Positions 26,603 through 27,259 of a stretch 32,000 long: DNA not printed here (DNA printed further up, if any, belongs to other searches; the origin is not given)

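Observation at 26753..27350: Tandem LysW paralogues with complementary losses: a double zinc-ribbon protein without the EDWGE tail, then an uncalled Cys-less 57-aa LysW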

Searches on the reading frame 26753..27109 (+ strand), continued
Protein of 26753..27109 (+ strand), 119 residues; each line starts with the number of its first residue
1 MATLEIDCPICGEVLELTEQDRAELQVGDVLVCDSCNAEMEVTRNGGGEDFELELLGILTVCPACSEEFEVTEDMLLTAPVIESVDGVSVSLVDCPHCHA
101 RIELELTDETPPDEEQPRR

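Call 31: find_homologous_proteins(query=A1, max_evalue=0.001)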
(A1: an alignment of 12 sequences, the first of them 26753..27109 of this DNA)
Query A1 (12 sequences) (119 aa, profile of the alignment): 151 proteins with E <= 0.001 among 3893 candidates; the best 120 are listed.
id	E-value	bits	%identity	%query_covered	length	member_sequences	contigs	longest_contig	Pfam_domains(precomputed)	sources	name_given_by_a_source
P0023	1.1e-43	165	73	95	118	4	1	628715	PF24441.2,PF22747.3,PF21344.4,PF12773.14,PF13717.12,PF05207.19,PF24460.2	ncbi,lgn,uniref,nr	ncbi:zinc-ribbon domain-containing protein [Deinococcus aestuarii]|uniref:zinc-ribbon domain-contain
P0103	5.1e-43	163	59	92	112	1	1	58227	PF18439.8,PF24441.2,PF22747.3,PF21344.4,PF12773.14,PF13717.12,PF25206.2,PF24460.2,PF14255.12,PF13248.12,PF26788.1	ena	-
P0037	5.9e-43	163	73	95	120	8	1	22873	PF24441.2,PF22747.3,PF21344.4,PF12773.14,PF13717.12,PF05207.19,PF24460.2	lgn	-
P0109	8.1e-43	162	57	98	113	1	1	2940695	PF24441.2,PF26237.1,PF22747.3,PF21344.4,PF12773.14,PF02591.21,PF13717.12,PF05207.19,PF08792.17,PF26788.1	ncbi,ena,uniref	ncbi:hypothetical protein [Deinococcus sp.]|uniref:hypothetical protein n=1 Tax=Deinococcus sp. TaxI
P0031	1.0e-42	162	75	92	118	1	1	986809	PF24441.2,PF22747.3,PF21344.4,PF13717.12,PF05207.19,PF24460.2,PF14255.12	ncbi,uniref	ncbi:hypothetical protein Dcar01_00861 [Deinococcus carri]|uniref:Zinc finger motif protein n=1 Tax=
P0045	1.5e-42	162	75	86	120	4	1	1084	PF24441.2,PF22747.3,PF21344.4,PF12773.14,PF13717.12,PF05207.19,PF24460.2,PF14255.12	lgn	-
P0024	2.8e-42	161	77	86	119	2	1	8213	PF24441.2,PF22747.3,PF21344.4,PF12773.14,PF13717.12,PF05207.19,PF24460.2,PF14255.12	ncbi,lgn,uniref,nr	ncbi:hypothetical protein QOL99_13190 [Deinococcus sp. MIMF12]|uniref:Zinc finger motif protein n=1 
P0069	3.0e-42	161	69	86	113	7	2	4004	PF24441.2,PF22747.3,PF21344.4,PF02591.21,PF13717.12,PF05207.19,PF23499.2,PF24460.2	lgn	-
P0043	3.6e-42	160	71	94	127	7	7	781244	PF24441.2,PF22747.3,PF21344.4,PF02591.21,PF13717.12,PF24460.2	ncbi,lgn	ncbi:zinc finger motif protein [Deinococcus deserti]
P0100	5.5e-42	160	62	94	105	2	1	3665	PF18439.8,PF22191.3,PF01155.26,PF22747.3,PF21344.4,PF13717.12,PF05207.19,PF23499.2,PF24460.2,PF14255.12,PF13248.12,PF24441.2,PF26783.1,PF14354.14,PF13719.11,PF12773.14,PF25206.2,PF09723.16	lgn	-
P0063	5.8e-42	160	73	89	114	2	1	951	PF18439.8,PF24441.2,PF21344.4,PF13717.12,PF05207.19,PF23499.2,PF24460.2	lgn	-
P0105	6.0e-42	160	58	89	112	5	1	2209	PF01155.26,PF22747.3,PF21344.4,PF13717.12,PF05207.19,PF24460.2,PF14255.12,PF26788.1,PF24441.2,PF12773.14,PF02591.21,PF25206.2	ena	-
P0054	6.1e-42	160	75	89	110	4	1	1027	PF24441.2,PF22191.3,PF22747.3,PF21344.4,PF12773.14,PF13717.12,PF05207.19,PF24460.2,PF14255.12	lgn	-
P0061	6.8e-42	159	75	89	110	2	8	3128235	PF18439.8,PF24441.2,PF22747.3,PF21344.4,PF12773.14,PF13717.12,PF05207.19,PF24460.2,PF14255.12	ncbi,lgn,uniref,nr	ncbi:hypothetical protein [Deinococcus hopiensis]|uniref:Zinc finger motif protein n=1 Tax=Deinococc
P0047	7.5e-42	159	69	100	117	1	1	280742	PF24441.2,PF22747.3,PF21344.4,PF12773.14,PF13717.12,PF24460.2,PF14255.12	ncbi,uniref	ncbi:hypothetical protein V3W47_04850 [Deinococcus sp. YIM 134068]|uniref:hypothetical protein n=1 T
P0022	8.6e-42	159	78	91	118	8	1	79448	PF01155.26,PF22747.3,PF21344.4,PF13717.12,PF20120.6,PF05207.19,PF23499.2,PF24460.2,PF14255.12,PF13248.12,PF26788.1,PF24441.2,PF14354.14,PF12773.14,PF02591.21,PF25206.2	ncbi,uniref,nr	ncbi:hypothetical protein [Deinococcus marmoris]|uniref:DPH-type MB domain-containing protein n=1 Ta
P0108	8.9e-42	159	67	91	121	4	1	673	PF18439.8,PF22747.3,PF21344.4,PF13717.12,PF20120.6,PF05207.19,PF23499.2,PF24460.2,PF24441.2,PF26783.1,PF14354.14,PF12773.14,PF25206.2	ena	-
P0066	1.0e-41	159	70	89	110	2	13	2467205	PF24441.2,PF22747.3,PF21344.4,PF12773.14,PF02591.21,PF13717.12,PF05207.19,PF23499.2,PF24460.2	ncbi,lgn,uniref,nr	ncbi:zinc finger, DHP-type [Deinococcus geothermalis DSM 11300]|uniref:Zinc finger, DHP-type n=1 Tax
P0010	1.2e-41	159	76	92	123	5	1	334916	PF24441.2,PF21344.4,PF12773.14,PF13717.12,PF05207.19,PF23499.2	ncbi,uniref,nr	ncbi:hypothetical protein GCM10010840_08040 [Deinococcus aerolatus]|uniref:Zinc finger motif protein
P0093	1.2e-41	159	61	91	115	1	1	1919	PF18439.8,PF22747.3,PF21344.4,PF24463.2,PF24292.2,PF13717.12,PF05207.19,PF24460.2,PF14255.12,PF13248.12,PF08271.18,PF24441.2,PF14354.14,PF12773.14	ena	-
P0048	1.4e-41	158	75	89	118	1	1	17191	PF24441.2,PF21344.4,PF13717.12,PF05207.19,PF23499.2,PF24460.2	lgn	-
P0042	1.5e-41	158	76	89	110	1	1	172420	PF24441.2,PF22747.3,PF21344.4,PF12773.14,PF13717.12,PF24460.2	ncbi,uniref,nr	ncbi:zinc finger, DHP-type [Deinococcus phoenicis]|uniref:Zinc finger, DHP-type n=1 Tax=Deinococcus 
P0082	1.5e-41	158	64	92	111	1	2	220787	PF22747.3,PF21344.4,PF24463.2,PF24292.2,PF13717.12,PF05207.19,PF24460.2,PF13248.12,PF26788.1,PF24441.2,PF14354.14,PF12773.14,PF09723.16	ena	-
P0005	1.6e-41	158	78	94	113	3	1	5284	PF24441.2,PF14354.14,PF22747.3,PF21344.4,PF12773.14,PF13717.12,PF05207.19,PF23499.2,PF24460.2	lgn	-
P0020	1.6e-41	158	78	95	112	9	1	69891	PF22191.3,PF22747.3,PF21344.4,PF13717.12,PF05207.19,PF23499.2,PF24460.2,PF24441.2,PF14354.14,PF12773.14,PF02591.21,PF25206.2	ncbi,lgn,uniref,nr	ncbi:hypothetical protein [Deinococcus fonticola]|uniref:hypothetical protein n=1 Tax=Deinococcus fo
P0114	1.6e-41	158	64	91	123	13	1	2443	PF18439.8,PF01155.26,PF22747.3,PF21344.4,PF13717.12,PF20120.6,PF24460.2,PF24441.2,PF26783.1,PF14354.14,PF12773.14,PF25206.2,PF09723.16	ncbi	-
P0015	1.8e-41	158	80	89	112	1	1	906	PF01155.26,PF22747.3,PF21344.4,PF13717.12,PF05207.19,PF24460.2,PF14255.12,PF26788.1,PF24441.2,PF14354.14,PF12773.14,PF02591.21,PF25206.2,PF09723.16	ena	-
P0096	1.8e-41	158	63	92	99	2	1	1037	PF18439.8,PF22747.3,PF21344.4,PF24292.2,PF13717.12,PF20120.6,PF05207.19,PF24460.2,PF14255.12,PF13248.12,PF26788.1,PF24441.2,PF26783.1,PF08274.18,PF14354.14,PF12773.14,PF02591.21,PF25206.2,PF09723.16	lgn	-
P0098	1.9e-41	158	66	91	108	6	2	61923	PF18439.8,PF01155.26,PF22747.3,PF21344.4,PF13717.12,PF20120.6,PF05207.19,PF23499.2,PF24460.2,PF14255.12,PF26788.1,PF24441.2,PF26783.1,PF14354.14,PF12773.14,PF25206.2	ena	-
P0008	2.1e-41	158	83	91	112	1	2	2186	PF22191.3,PF22747.3,PF21344.4,PF13717.12,PF05207.19,PF24460.2,PF14255.12,PF13248.12,PF24441.2,PF14354.14,PF12773.14,PF02591.21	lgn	-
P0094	2.2e-41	158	64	92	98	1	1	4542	PF18439.8,PF22747.3,PF21344.4,PF13717.12,PF20120.6,PF05207.19,PF24460.2,PF14255.12,PF13248.12,PF24441.2,PF26783.1,PF14354.14,PF12773.14,PF02591.21,PF09723.16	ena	-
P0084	2.5e-41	158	64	92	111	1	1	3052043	PF24441.2,PF26783.1,PF22747.3,PF21344.4,PF12773.14,PF24292.2,PF13717.12,PF13248.12,PF26788.1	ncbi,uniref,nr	ncbi:hypothetical protein DKM44_08525 [Deinococcus irradiatisoli]|uniref:Zinc finger motif protein n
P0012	2.7e-41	157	75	95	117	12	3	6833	PF24441.2,PF21344.4,PF12773.14,PF13717.12,PF05207.19,PF24460.2,PF14255.12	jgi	jgi:uncharacterized protein YbaR (Trm112 family)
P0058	2.8e-41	157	73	89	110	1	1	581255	PF24441.2,PF22747.3,PF21344.4,PF12773.14,PF13717.12,PF05207.19,PF24460.2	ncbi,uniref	ncbi:hypothetical protein [Deinococcus aluminii]|uniref:Zinc finger motif protein n=1 Tax=Deinococcu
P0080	3.2e-41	157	65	92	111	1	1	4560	PF24441.2,PF13719.11,PF21344.4,PF12773.14,PF24292.2,PF13717.12,PF23499.2,PF13248.12,PF26788.1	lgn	-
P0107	3.2e-41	157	58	99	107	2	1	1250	PF22191.3,PF22747.3,PF21344.4,PF13717.12,PF20120.6,PF05207.19,PF24460.2,PF13248.12,PF24441.2,PF25403.2,PF26783.1,PF14354.14,PF12773.14,PF02591.21,PF25206.2,PF09723.16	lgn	-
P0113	3.3e-41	157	64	91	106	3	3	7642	PF18439.8,PF01155.26,PF22747.3,PF21344.4,PF13717.12,PF20120.6,PF24460.2,PF14255.12,PF13248.12,PF26788.1,PF24441.2,PF26783.1,PF05129.19,PF14354.14,PF12773.14,PF25206.2,PF09723.16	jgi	-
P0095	3.5e-41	157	67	91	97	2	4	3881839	PF24441.2,PF26783.1,PF14354.14,PF22747.3,PF21344.4,PF02591.21,PF13717.12,PF20120.6,PF05207.19,PF24460.2,PF09723.16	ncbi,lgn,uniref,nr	ncbi:hypothetical protein [Deinococcus peraridilitoris]|uniref:DPH-type MB domain-containing protein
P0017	3.6e-41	157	75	94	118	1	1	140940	PF24441.2,PF22191.3,PF14354.14,PF22747.3,PF21344.4,PF12773.14,PF02591.21,PF13717.12,PF05207.19,PF23499.2,PF24460.2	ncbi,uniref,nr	ncbi:hypothetical protein [Deinococcus arenicola]|uniref:Zinc finger motif protein n=1 Tax=Deinococc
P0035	3.7e-41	157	77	91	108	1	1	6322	PF24441.2,PF21344.4,PF13717.12,PF05207.19,PF23499.2,PF24460.2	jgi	-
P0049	3.9e-41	157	72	96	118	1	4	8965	PF24441.2,PF22191.3,PF22747.3,PF21344.4,PF13717.12,PF05207.19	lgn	-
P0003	4.3e-41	157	88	94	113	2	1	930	PF24441.2,PF22191.3,PF21344.4,PF13717.12,PF23499.2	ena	-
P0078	4.3e-41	157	63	92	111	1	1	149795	PF24441.2,PF01155.26,PF22747.3,PF21344.4,PF12773.14,PF24292.2,PF13717.12,PF13248.12,PF09723.16,PF26788.1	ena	-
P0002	4.7e-41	157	91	92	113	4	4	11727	PF24441.2,PF22747.3,PF21344.4,PF13717.12,PF05207.19,PF23499.2,PF13453.12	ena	-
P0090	4.8e-41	157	70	92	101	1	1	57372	PF24441.2,PF26783.1,PF08274.18,PF22747.3,PF21344.4,PF13717.12,PF20120.6,PF05207.19,PF25206.2,PF23499.2,PF24460.2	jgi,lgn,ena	-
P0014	5.0e-41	157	78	92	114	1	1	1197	PF24441.2,PF22191.3,PF22747.3,PF21344.4,PF12773.14,PF13717.12,PF05207.19,PF24460.2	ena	-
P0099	5.2e-41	157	65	91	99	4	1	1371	PF18439.8,PF24441.2,PF26783.1,PF14354.14,PF22747.3,PF21344.4,PF02591.21,PF13717.12,PF05207.19,PF24460.2,PF09723.16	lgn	-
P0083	5.7e-41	156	64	92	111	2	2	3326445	PF24441.2,PF21344.4,PF12773.14,PF02591.21,PF13717.12,PF23499.2,PF13248.12,PF09723.16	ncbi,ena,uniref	ncbi:hypothetical protein [Deinococcus sp.]|uniref:hypothetical protein n=1 Tax=Deinococcus sp. TaxI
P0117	6.6e-41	156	59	89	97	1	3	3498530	PF18439.8,PF13240.12,PF22747.3,PF21344.4,PF24623.3,PF13717.12,PF05207.19,PF24460.2,PF14255.12,PF13248.12,PF26788.1,PF24441.2,PF26783.1,PF14354.14,PF13719.11,PF12773.14,PF25206.2,PF09723.16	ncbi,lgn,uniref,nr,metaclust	ncbi:zinc-ribbon domain-containing protein [Deinococcus maricopensis]|uniref:Putative zinc finger mo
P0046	7.2e-41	156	75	89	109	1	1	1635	PF24441.2,PF08274.18,PF22747.3,PF21344.4,PF12773.14,PF13717.12,PF23499.2,PF24460.2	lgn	-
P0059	7.4e-41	156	73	89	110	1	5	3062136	PF24441.2,PF14354.14,PF22747.3,PF21344.4,PF12773.14,PF13717.12,PF24460.2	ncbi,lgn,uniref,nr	ncbi:hypothetical protein E5F05_13855 [Deinococcus metallilatus]|uniref:Uncharacterized protein YbaR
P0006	7.6e-41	156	78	92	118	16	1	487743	PF22191.3,PF22747.3,PF21344.4,PF24463.2,PF13717.12,PF05207.19,PF24460.2,PF14255.12,PF26788.1,PF24441.2,PF12773.14,PF25206.2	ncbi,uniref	ncbi:hypothetical protein [Deinococcus petrolearius]|uniref:Zinc finger motif protein n=1 Tax=Deinoc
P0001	7.7e-41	156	95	100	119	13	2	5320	PF24441.2,PF22747.3,PF21344.4,PF13717.12,PF05207.19,PF25206.2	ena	-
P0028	8.2e-41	156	72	94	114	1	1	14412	PF24441.2,PF22747.3,PF21344.4,PF13717.12,PF24460.2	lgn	-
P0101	9.1e-41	156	63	92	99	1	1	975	PF22747.3,PF21344.4,PF24292.2,PF13717.12,PF20120.6,PF05207.19,PF24460.2,PF14255.12,PF13248.12,PF26788.1,PF24441.2,PF26783.1,PF14354.14,PF02591.21,PF09723.16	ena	-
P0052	9.3e-41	156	74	91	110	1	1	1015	PF24441.2,PF22191.3,PF21344.4,PF12773.14,PF13717.12,PF24460.2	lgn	-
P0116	9.3e-41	156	63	91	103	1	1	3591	PF18439.8,PF01155.26,PF22747.3,PF21344.4,PF13717.12,PF20120.6,PF05207.19,PF24460.2,PF14255.12,PF13248.12,PF24441.2,PF26783.1,PF05129.19,PF14354.14,PF12773.14,PF25206.2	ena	-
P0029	9.7e-41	156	77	92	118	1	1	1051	PF24441.2,PF22747.3,PF21344.4,PF02591.21,PF13717.12,PF05207.19,PF24460.2,PF13248.12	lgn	-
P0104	1.0e-40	156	64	91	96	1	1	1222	PF18439.8,PF01155.26,PF22747.3,PF21344.4,PF13717.12,PF05207.19,PF24460.2,PF14255.12,PF13248.12,PF13453.12,PF26788.1,PF24441.2,PF26783.1,PF14354.14,PF12773.14,PF02591.21,PF25206.2,PF09723.16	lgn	-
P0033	1.1e-40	156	73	92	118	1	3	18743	PF24441.2,PF14354.14,PF22747.3,PF21344.4,PF13717.12,PF05207.19,PF24460.2,PF14255.12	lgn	-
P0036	1.2e-40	155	73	92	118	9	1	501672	PF24441.2,PF22191.3,PF22747.3,PF21344.4,PF12773.14,PF13717.12,PF23499.2,PF26787.1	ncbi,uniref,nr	ncbi:hypothetical protein [Deinococcus humi]|uniref:Transcription elongation factor Elf1 n=1 Tax=Dei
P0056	1.2e-40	155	75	87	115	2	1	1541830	PF24441.2,PF22191.3,PF21344.4,PF12773.14,PF13717.12,PF23499.2,PF24460.2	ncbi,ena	-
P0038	1.3e-40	155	76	92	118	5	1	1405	PF22191.3,PF22747.3,PF21344.4,PF13717.12,PF05207.19,PF24460.2,PF13248.12,PF26788.1,PF02150.22,PF24441.2,PF12773.14,PF25206.2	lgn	-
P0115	1.3e-40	155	64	91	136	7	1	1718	PF18439.8,PF24441.2,PF26783.1,PF21344.4,PF12773.14,PF02591.21,PF13717.12,PF20120.6,PF25206.2,PF24460.2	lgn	-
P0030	1.3e-40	155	77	89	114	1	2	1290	PF18439.8,PF22747.3,PF21344.4,PF13717.12,PF05207.19,PF24460.2,PF14255.12,PF13248.12,PF24441.2,PF14354.14,PF12773.14,PF02591.21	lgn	-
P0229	1.6e-40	155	69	95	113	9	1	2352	PF24441.2,PF21344.4,PF13717.12,PF05207.19,PF24460.2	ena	-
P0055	1.6e-40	155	73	92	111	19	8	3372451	PF24441.2,PF08274.18,PF21344.4,PF13717.12,PF25206.2,PF23499.2,PF24460.2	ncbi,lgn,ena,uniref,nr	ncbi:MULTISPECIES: hypothetical protein [Deinococcus]|uniref:Zinc finger motif protein n=1 Tax=Deino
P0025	1.9e-40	155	78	89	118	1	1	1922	PF24441.2,PF14354.14,PF01155.26,PF22747.3,PF21344.4,PF12773.14,PF13717.12,PF24460.2,PF14255.12,PF13248.12,PF26788.1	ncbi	-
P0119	2.3e-40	154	61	89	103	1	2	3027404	PF18439.8,PF22747.3,PF21344.4,PF24463.2,PF13717.12,PF23499.2,PF24460.2,PF13248.12,PF24441.2,PF26783.1,PF14354.14,PF12773.14,PF02591.21,PF25206.2,PF09723.16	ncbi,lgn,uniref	ncbi:hypothetical protein [Deinococcus sonorensis]|uniref:DPH-type MB domain-containing protein n=1 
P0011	2.4e-40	154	83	89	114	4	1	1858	PF24441.2,PF22191.3,PF01155.26,PF22747.3,PF21344.4,PF12773.14,PF13717.12,PF05207.19,PF24460.2,PF09723.16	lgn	-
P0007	2.5e-40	154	79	91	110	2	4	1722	PF01155.26,PF22747.3,PF21344.4,PF13717.12,PF05207.19,PF24460.2,PF14255.12,PF13453.12,PF02150.22,PF24441.2,PF14354.14,PF12773.14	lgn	-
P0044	2.5e-40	154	74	92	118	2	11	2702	PF24441.2,PF22747.3,PF21344.4,PF12773.14,PF13717.12,PF05207.19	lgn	-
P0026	2.9e-40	154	73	99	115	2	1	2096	PF18439.8,PF24441.2,PF22191.3,PF22747.3,PF21344.4,PF12773.14,PF13717.12,PF05207.19,PF24460.2,PF13248.12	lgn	-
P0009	3.1e-40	154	76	95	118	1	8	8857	PF22191.3,PF22747.3,PF21344.4,PF24463.2,PF13717.12,PF05207.19,PF24460.2,PF14255.12,PF26788.1,PF24441.2,PF12773.14,PF25206.2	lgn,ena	-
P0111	3.1e-40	154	64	91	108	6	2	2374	PF18439.8,PF24441.2,PF26783.1,PF14354.14,PF22747.3,PF21344.4,PF12773.14,PF13717.12,PF20120.6,PF24460.2,PF13248.12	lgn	-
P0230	3.1e-40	154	63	93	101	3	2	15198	PF23454.2,PF18439.8,PF01155.26,PF22747.3,PF21344.4,PF24463.2,PF13717.12,PF20120.6,PF05207.19,PF24460.2,PF14255.12,PF13248.12,PF24441.2,PF26783.1,PF08274.18,PF14354.14,PF12773.14,PF02591.21,PF25206.2,PF09723.16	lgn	-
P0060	3.4e-40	154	72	92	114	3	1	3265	PF24441.2,PF26783.1,PF14354.14,PF22747.3,PF21344.4,PF13717.12,PF05207.19,PF25206.2,PF24460.2,PF14255.12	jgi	jgi:uncharacterized protein YbaR (Trm112 family)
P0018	3.7e-40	154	77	92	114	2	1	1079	PF24441.2,PF22747.3,PF21344.4,PF12773.14,PF13717.12,PF05207.19,PF14446.13,PF24460.2,PF14255.12,PF13453.12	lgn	-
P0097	4.1e-40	154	64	93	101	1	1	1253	PF18439.8,PF01155.26,PF22747.3,PF21344.4,PF24463.2,PF13717.12,PF20120.6,PF05207.19,PF23499.2,PF24460.2,PF14255.12,PF13248.12,PF13453.12,PF26788.1,PF02150.22,PF24441.2,PF26783.1,PF14354.14,PF12773.14,PF02591.21,PF25206.2,PF09723.16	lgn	-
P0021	5.4e-40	153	76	94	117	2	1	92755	PF18439.8,PF24441.2,PF22191.3,PF22747.3,PF21344.4,PF12773.14,PF13717.12,PF23499.2,PF24460.2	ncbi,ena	-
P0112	5.7e-40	153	64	91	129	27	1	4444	PF18439.8,PF24441.2,PF26783.1,PF14354.14,PF22747.3,PF21344.4,PF12773.14,PF13717.12,PF24460.2,PF13248.12,PF09723.16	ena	-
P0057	6.7e-40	153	73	92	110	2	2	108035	PF24441.2,PF22747.3,PF21344.4,PF12773.14,PF13717.12,PF24460.2,PF14255.12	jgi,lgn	jgi:uncharacterized protein YbaR (Trm112 family)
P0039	7.2e-40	153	75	90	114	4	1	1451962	PF24441.2,PF14354.14,PF22747.3,PF21344.4,PF13717.12,PF05207.19,PF24460.2,PF09723.16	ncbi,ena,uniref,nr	ncbi:hypothetical protein [Deinococcus sp. KSM4-11]|uniref:hypothetical protein n=1 Tax=Deinococcus 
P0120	7.7e-40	153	60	91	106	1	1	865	PF18439.8,PF22747.3,PF21344.4,PF01485.28,PF13717.12,PF20120.6,PF05207.19,PF24460.2,PF13248.12,PF24441.2,PF26783.1,PF14354.14,PF12773.14,PF02591.21,PF25206.2,PF09723.16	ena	-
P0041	1.1e-39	152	71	92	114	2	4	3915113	PF24441.2,PF22747.3,PF21344.4,PF13717.12,PF24460.2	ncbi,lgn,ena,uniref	ncbi:hypothetical protein [Deinococcus yunweiensis]|uniref:hypothetical protein n=1 Tax=Deinococcus 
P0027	1.2e-39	152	74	92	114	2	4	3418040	PF24441.2,PF22747.3,PF21344.4,PF12773.14,PF13717.12,PF05207.19,PF23499.2,PF24460.2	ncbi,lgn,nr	ncbi:uncharacterized protein YbaR (Trm112 family) [Deinococcus metalli]|nr:hypothetical protein [Dei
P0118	1.4e-39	152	61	89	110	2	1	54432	PF18439.8,PF01155.26,PF22747.3,PF21344.4,PF13717.12,PF24460.2,PF13248.12,PF24441.2,PF26783.1,PF14354.14,PF12773.14,PF02591.21,PF09723.16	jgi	jgi:transcription elongation factor Elf1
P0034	1.6e-39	152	78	89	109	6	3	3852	PF24441.2,PF22747.3,PF21344.4,PF13717.12,PF05207.19,PF24460.2,PF14255.12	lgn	-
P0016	2.0e-39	151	78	94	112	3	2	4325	PF18439.8,PF22191.3,PF22747.3,PF21344.4,PF24463.2,PF13717.12,PF20120.6,PF05207.19,PF24460.2,PF14255.12,PF13248.12,PF02150.22,PF24441.2,PF14354.14,PF12773.14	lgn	-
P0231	2.4e-39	151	62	89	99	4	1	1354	PF24441.2,PF26783.1,PF22747.3,PF21344.4,PF02591.21,PF13717.12,PF20120.6,PF05207.19,PF24460.2,PF13248.12,PF09723.16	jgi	-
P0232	2.4e-39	151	58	91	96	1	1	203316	PF01155.26,PF22747.3,PF21344.4,PF13717.12,PF20120.6,PF05207.19,PF24460.2,PF13248.12,PF26788.1,PF24441.2,PF26783.1,PF14354.14,PF12773.14,PF02591.21,PF25206.2,PF09723.16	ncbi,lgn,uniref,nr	ncbi:hypothetical protein [Deinococcus yavapaiensis]|uniref:Lysine biosynthesis protein LysW n=1 Tax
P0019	3.1e-39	151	77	93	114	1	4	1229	PF24441.2,PF22191.3,PF14354.14,PF22747.3,PF21344.4,PF13717.12,PF05207.19,PF24460.2,PF02150.22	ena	-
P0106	3.1e-39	151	62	86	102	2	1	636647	PF18439.8,PF01155.26,PF22747.3,PF21344.4,PF24463.2,PF13717.12,PF20120.6,PF05207.19,PF24460.2,PF13248.12,PF13453.12,PF26788.1,PF24441.2,PF26783.1,PF14354.14,PF12773.14,PF25206.2,PF09723.16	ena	-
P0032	3.2e-39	151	72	94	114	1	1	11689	PF24441.2,PF22747.3,PF21344.4,PF12773.14,PF13717.12,PF24460.2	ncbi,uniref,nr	ncbi:hypothetical protein [Deinococcus sp.]|uniref:hypothetical protein n=1 Tax=Deinococcus sp. TaxI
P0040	3.9e-39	151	77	86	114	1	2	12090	PF24441.2,PF14354.14,PF22747.3,PF21344.4,PF12773.14,PF07191.18,PF13717.12,PF24460.2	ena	-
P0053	4.5e-39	150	77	89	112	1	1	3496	PF24441.2,PF22191.3,PF22747.3,PF21344.4,PF13717.12,PF05207.19,PF24460.2,PF14255.12,PF09723.16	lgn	-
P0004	4.7e-39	150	84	92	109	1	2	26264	PF24441.2,PF22191.3,PF22747.3,PF21344.4,PF13717.12,PF05207.19,PF25206.2,PF23499.2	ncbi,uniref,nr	ncbi:hypothetical protein [Deinococcus sp.]|uniref:hypothetical protein n=1 Tax=Deinococcus sp. TaxI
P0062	6.9e-39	150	75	89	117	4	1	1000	PF24441.2,PF22191.3,PF22747.3,PF21344.4,PF13717.12,PF05207.19,PF24460.2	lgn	-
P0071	8.3e-39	149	73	89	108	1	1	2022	PF24441.2,PF01155.26,PF21344.4,PF12773.14,PF13717.12,PF05207.19,PF24460.2,PF13248.12,PF02150.22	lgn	-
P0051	1.2e-38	149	74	91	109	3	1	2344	PF24441.2,PF22747.3,PF21344.4,PF13717.12,PF05207.19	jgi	-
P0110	2.2e-38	148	60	86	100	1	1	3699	PF18439.8,PF01155.26,PF22747.3,PF21344.4,PF24463.2,PF24292.2,PF13717.12,PF05207.19,PF24460.2,PF14255.12,PF13248.12,PF13453.12,PF24441.2,PF26783.1,PF14354.14,PF12773.14,PF25206.2,PF09723.16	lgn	-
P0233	9.8e-38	146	75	89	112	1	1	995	PF24441.2,PF21344.4,PF13717.12,PF05207.19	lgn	-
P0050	1.3e-37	146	73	95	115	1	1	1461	PF24441.2,PF21344.4,PF13717.12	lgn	-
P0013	1.5e-37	145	81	92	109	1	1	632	PF24441.2,PF08274.18,PF22747.3,PF21344.4,PF13717.12,PF05207.19,PF23499.2,PF24460.2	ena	-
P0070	8.9e-37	143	68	95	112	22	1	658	PF24441.2,PF21344.4,PF12773.14,PF13717.12,PF05207.19,PF24460.2,PF14255.12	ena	-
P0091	2.9e-36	141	64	85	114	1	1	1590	PF24441.2,PF21344.4,PF12773.14,PF13717.12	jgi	jgi:uncharacterized protein YbaR (Trm112 family)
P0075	5.9e-36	140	67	90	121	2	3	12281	PF24441.2,PF21344.4,PF13717.12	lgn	-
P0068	1.4e-35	139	67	91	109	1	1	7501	PF24441.2,PF22747.3,PF21344.4,PF13717.12,PF05207.19,PF23499.2,PF24460.2,PF14255.12,PF09723.16,PF26788.1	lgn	-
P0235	2.7e-35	138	59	89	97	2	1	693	PF18439.8,PF01155.26,PF21344.4,PF24463.2,PF13717.12,PF20120.6,PF05207.19,PF24460.2,PF14255.12,PF13248.12,PF26788.1,PF24441.2,PF26783.1,PF05129.19,PF13719.11,PF12773.14,PF02591.21,PF25206.2,PF09723.16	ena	-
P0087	6.5e-35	137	67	89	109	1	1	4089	PF24441.2,PF21344.4,PF13717.12,PF05207.19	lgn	-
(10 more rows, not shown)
